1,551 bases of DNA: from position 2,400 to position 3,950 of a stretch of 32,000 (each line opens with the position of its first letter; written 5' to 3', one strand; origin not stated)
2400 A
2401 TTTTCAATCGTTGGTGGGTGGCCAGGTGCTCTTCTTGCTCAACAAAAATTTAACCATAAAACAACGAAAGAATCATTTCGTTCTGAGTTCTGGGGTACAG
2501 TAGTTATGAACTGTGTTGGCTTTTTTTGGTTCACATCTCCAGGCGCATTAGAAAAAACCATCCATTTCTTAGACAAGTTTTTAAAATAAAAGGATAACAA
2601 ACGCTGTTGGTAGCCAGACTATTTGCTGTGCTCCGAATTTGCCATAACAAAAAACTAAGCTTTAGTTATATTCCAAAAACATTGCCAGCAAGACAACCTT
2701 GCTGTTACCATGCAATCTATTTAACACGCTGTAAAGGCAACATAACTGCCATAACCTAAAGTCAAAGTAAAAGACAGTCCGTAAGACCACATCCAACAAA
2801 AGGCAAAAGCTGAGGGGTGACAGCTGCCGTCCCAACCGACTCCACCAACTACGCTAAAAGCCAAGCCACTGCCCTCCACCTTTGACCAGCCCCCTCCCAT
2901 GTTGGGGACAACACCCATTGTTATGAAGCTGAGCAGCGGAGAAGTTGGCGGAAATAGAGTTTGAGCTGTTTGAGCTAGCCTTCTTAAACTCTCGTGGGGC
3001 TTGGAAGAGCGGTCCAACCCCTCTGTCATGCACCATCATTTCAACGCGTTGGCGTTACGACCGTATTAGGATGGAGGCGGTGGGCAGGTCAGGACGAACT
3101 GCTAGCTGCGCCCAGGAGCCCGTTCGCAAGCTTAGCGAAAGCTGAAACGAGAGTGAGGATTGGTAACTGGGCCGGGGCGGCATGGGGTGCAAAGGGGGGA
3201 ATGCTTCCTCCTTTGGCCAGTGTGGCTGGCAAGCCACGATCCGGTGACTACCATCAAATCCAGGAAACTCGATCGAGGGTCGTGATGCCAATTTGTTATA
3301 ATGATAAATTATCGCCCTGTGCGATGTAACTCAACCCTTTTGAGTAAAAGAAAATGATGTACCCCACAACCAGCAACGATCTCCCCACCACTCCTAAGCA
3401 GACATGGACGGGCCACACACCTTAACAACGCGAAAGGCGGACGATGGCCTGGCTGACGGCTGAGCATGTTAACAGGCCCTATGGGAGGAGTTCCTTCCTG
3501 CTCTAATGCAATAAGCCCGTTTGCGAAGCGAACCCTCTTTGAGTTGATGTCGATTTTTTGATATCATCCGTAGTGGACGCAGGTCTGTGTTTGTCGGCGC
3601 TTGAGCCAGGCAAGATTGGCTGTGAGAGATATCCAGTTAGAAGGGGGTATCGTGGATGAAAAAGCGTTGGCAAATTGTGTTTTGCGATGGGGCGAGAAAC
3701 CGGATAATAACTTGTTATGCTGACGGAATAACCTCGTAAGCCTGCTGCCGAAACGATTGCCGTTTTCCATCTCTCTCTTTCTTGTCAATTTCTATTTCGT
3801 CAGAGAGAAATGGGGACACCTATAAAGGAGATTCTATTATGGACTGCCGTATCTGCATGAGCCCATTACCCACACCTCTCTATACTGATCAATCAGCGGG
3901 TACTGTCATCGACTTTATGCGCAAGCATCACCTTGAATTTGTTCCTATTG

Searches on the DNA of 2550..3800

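Call 98: search_rna_families(source=window, start=2550, end=3800, threshold=evalue, max_evalue=0.1)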
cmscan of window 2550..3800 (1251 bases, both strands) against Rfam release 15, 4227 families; matches with E-value up to 0.1: 0.
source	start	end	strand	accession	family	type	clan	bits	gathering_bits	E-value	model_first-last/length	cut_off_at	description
